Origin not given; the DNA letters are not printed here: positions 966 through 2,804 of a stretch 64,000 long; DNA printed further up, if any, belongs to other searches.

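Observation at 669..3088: FHA-flavoprotein oxidoreductase translationally coupled (GTGA) to a small four-helix membrane protein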

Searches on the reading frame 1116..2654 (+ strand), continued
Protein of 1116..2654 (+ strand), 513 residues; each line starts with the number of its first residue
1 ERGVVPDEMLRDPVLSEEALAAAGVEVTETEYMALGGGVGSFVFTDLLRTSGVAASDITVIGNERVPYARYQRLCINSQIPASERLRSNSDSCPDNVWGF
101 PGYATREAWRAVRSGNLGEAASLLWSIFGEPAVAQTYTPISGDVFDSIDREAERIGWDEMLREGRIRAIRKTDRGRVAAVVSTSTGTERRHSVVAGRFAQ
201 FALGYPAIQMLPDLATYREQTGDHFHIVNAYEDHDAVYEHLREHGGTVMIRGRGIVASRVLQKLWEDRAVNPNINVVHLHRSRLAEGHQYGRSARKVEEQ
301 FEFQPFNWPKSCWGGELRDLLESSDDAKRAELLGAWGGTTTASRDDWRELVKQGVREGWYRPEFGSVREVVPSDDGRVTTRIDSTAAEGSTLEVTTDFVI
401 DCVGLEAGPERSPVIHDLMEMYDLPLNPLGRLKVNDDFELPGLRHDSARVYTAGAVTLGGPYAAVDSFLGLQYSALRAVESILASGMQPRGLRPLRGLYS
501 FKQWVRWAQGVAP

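Call 65: find_encoding_contigs(protein=P0001, flank=10000, max_places=2)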
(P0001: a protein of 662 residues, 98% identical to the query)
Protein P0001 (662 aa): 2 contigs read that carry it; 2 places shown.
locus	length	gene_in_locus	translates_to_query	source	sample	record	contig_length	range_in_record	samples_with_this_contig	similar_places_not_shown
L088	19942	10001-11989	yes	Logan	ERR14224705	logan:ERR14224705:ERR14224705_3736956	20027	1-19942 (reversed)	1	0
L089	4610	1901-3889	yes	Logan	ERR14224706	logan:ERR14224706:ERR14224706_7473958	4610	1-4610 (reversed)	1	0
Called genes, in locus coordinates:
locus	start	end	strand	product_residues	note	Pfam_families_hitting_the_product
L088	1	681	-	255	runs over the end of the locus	?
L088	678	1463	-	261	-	PF01497:Peripla_BP_2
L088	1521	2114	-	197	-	PF02572:CobA_CobO_BtuR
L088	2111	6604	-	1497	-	PF02514:CobN-Mg_chel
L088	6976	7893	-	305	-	PF00481:PP2C, PF13672:PP2C_2, PF07228:SpoIIE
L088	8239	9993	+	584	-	PF00069:Pkinase, PF07714:PK_Tyr_Ser-Thr, PF01636:APH (faint), PF03109:ABC1 (faint)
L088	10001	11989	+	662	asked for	PF16697:Yop-YscD_cpl, PF00498:FHA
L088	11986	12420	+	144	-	-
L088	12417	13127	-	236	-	PF16697:Yop-YscD_cpl (weak), PF00498:FHA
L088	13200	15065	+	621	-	PF16697:Yop-YscD_cpl (weak), PF00498:FHA, PF07690:MFS_1, PF00498:FHA, PF16697:Yop-YscD_cpl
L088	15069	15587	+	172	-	PF16697:Yop-YscD_cpl, PF00498:FHA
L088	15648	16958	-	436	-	PF13365:Trypsin_2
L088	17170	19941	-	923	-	?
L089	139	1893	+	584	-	PF00069:Pkinase, PF07714:PK_Tyr_Ser-Thr, PF01636:APH (faint), PF03109:ABC1 (faint)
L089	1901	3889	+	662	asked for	PF16697:Yop-YscD_cpl, PF00498:FHA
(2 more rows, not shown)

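Call 67: search_protein_families(library=pfam, proteins=[L088:8239-9990:+, L088:6979-7893:-, L084:2845-4041:+, L086:10019-11671:-, L086:7259-7786:-, L085:2309-3091:+], max_evalue=0.01)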
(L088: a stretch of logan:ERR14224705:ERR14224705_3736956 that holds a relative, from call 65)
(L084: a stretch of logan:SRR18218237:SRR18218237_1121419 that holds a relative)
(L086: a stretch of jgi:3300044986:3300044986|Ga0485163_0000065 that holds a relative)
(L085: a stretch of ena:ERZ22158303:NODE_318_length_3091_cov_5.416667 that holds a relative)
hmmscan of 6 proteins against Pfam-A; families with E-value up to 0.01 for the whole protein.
L088:8239-9990:+ (584 aa): 5 families
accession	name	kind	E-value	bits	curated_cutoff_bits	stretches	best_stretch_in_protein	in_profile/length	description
PF00069.31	Pkinase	-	2.1e-44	152.3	31.7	1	18-259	1-251/263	Protein kinase domain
PF07714.23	PK_Tyr_Ser-Thr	-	2.8e-31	109.2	23.1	1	20-260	3-249/258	Protein tyrosine and serine/threonine kinase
PF01636.29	APH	-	2.3e-08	34.6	23.2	1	42-130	21-105/239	Phosphotransferase enzyme family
PF03109.22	ABC1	-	9.5e-07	28.6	22.9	1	91-165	143-216/244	ABC1 atypical kinase-like domain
PF17667.7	Pkinase_fungal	-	0.0037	16.5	24.1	1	117-196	290-371/387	Fungal protein kinase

L088:6979-7893:- (305 aa): 3 families
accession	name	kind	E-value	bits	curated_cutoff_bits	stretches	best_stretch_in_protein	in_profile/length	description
PF00481.26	PP2C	-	3.1e-20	73.3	20.3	2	20-144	9-142/255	Protein phosphatase 2C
PF13672.11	PP2C_2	-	3.6e-18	66.3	24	1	20-217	6-192/209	Protein phosphatase 2C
PF07228.17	SpoIIE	-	6e-10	39.8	25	1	41-247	4-191/192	Stage II sporulation protein E (SpoIIE)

L084:2845-4041:+ (399 aa): 1 family
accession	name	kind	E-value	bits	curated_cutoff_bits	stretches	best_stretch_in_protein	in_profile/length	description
PF00498.31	FHA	-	5.8e-08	33.5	20.7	1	303-381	1-66/67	FHA domain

L086:10019-11671:- (551 aa): 1 family
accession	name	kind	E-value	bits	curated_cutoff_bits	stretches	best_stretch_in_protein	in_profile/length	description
PF10518.14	TAT_signal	-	0.00016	21.9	22.7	1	15-33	2-20/21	TAT (twin-arginine translocation) pathway signal sequence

L086:7259-7786:- (176 aa): 0 families

L085:2309-3091:+ (261 aa): 0 families

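Call 89: find_homologous_proteins(query=A5, max_evalue=0.001)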
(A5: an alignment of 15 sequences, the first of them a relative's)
Query A5 (15 sequences) (511 aa, profile of the alignment): 955 proteins with E <= 0.001 among 8000 candidates; the best 120 are listed.
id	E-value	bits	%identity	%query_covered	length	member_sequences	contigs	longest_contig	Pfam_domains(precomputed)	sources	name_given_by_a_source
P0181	2.0e-199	681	29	97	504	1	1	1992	-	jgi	jgi:hypothetical protein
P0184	7.1e-194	663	30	95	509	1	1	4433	-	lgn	-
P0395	5.4e-193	660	32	92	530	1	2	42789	-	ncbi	ncbi:MAG: hypothetical protein NVSMB25_10720 [Thermoleophilaceae bacterium]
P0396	3.5e-191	654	32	94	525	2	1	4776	-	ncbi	ncbi:MAG: hypothetical protein NVSMB4_03970 [Acidimicrobiales bacterium]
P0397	2.8e-190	651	32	94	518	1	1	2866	-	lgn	-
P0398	3.2e-190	651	31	95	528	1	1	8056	-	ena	-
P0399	4.8e-190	651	33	94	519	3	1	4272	-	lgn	-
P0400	4.0e-189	648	33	94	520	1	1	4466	-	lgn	-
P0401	4.9e-189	647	31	94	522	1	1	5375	-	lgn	-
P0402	7.3e-189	647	33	93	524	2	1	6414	-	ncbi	-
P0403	9.6e-189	646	32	94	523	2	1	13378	-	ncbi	-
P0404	1.2e-188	646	32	93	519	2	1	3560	-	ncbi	-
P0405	5.4e-188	644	33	93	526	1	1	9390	-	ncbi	-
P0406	7.1e-188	643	33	94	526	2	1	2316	-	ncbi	-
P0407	1.0e-187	643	35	94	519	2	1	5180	-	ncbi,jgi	-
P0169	5.0e-186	637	30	98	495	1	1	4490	-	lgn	-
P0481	1.8e-182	626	31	94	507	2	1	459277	-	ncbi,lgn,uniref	ncbi:hypothetical protein [Granulicoccus sp. GXG6511]|uniref:hypothetical protein n=1 Tax=Granulicoc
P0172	4.9e-182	624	100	100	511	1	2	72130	-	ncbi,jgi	jgi:hypothetical protein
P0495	5.0e-182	624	33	93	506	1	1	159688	-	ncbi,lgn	ncbi:hypothetical protein ACWCW7_12910 [Nocardia tengchongensis]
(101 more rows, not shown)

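Call 90: find_encoding_contigs(protein=P0495, flank=8000, max_places=1)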
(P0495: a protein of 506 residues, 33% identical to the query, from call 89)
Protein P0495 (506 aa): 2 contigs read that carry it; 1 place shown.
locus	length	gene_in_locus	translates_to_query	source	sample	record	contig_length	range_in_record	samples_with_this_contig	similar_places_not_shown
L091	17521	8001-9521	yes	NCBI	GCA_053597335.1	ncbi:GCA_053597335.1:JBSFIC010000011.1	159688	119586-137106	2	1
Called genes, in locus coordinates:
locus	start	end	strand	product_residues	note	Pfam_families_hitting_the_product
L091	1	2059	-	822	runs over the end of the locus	PF00111:Fer2 (weak), PF13510:Fer2_4, PF10588:NADH-G_4Fe-4S_3, PF22117:Fer4_Nqo3, PF04879:Molybdop_Fe4S4 (faint), PF22151:Fer4_NDSU1 (weak), PF00384:Molybdopterin, PF01568:Molydop_binding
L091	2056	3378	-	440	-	PF01512:Complex1_51K, PF10531:SLBB (weak), PF22461:SLBB_2 (weak), PF10589:NADH_4Fe-4S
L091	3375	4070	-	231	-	PF01257:2Fe-2S_thioredx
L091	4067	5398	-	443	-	PF00346:Complex1_49kDa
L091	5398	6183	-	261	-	PF00329:Complex1_30kDa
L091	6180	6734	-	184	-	PF01058:Oxidored_q6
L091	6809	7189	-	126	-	PF00507:Oxidored_q4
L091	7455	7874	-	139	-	-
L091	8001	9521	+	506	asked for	-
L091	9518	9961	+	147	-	-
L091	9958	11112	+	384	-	PF00498:FHA (weak)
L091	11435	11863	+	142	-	PF00571:CBS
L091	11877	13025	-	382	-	PF01808:AICARFT_IMPCHas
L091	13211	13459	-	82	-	-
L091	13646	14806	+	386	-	PF01381:HTH_3, PF12844:HTH_19 (weak), PF13560:HTH_31, PF13744:HTH_37 (weak)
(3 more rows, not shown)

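Call 91: find_encoding_contigs(protein=P0481, flank=8000, max_places=1)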
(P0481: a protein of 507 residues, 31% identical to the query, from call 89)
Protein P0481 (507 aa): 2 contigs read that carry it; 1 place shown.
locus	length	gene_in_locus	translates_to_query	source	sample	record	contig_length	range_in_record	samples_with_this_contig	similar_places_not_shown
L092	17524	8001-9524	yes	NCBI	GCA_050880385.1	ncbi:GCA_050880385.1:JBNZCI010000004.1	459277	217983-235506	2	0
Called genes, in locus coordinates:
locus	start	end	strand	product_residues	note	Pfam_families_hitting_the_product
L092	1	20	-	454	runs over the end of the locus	PF01595:CNNM, PF00571:CBS (weak), PF03471:CorC_HlyC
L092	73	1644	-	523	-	PF00370:FGGY_N, PF02782:FGGY_C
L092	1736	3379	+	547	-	PF03485:Arg_tRNA_synt_N, PF00750:tRNA-synt_1d, PF05746:DALR_1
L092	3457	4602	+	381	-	PF01425:Amidase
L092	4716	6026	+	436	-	PF02550:AcetylCoA_hydro, PF13336:AcetylCoA_hyd_C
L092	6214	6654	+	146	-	-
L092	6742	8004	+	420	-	PF00069:Pkinase, PF03109:ABC1 (faint), PF07714:PK_Tyr_Ser-Thr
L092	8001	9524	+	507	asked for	-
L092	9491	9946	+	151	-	-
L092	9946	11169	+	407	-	PF01925:TauE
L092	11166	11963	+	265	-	PF00069:Pkinase, PF07714:PK_Tyr_Ser-Thr, PF17667:Pkinase_fungal (weak)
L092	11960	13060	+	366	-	PF00498:FHA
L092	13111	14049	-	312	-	-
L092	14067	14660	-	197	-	-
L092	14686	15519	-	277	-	PF00248:Aldo_ket_red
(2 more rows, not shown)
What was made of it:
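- In Nocardia it reads A, B, FHA (calls 90, 91).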
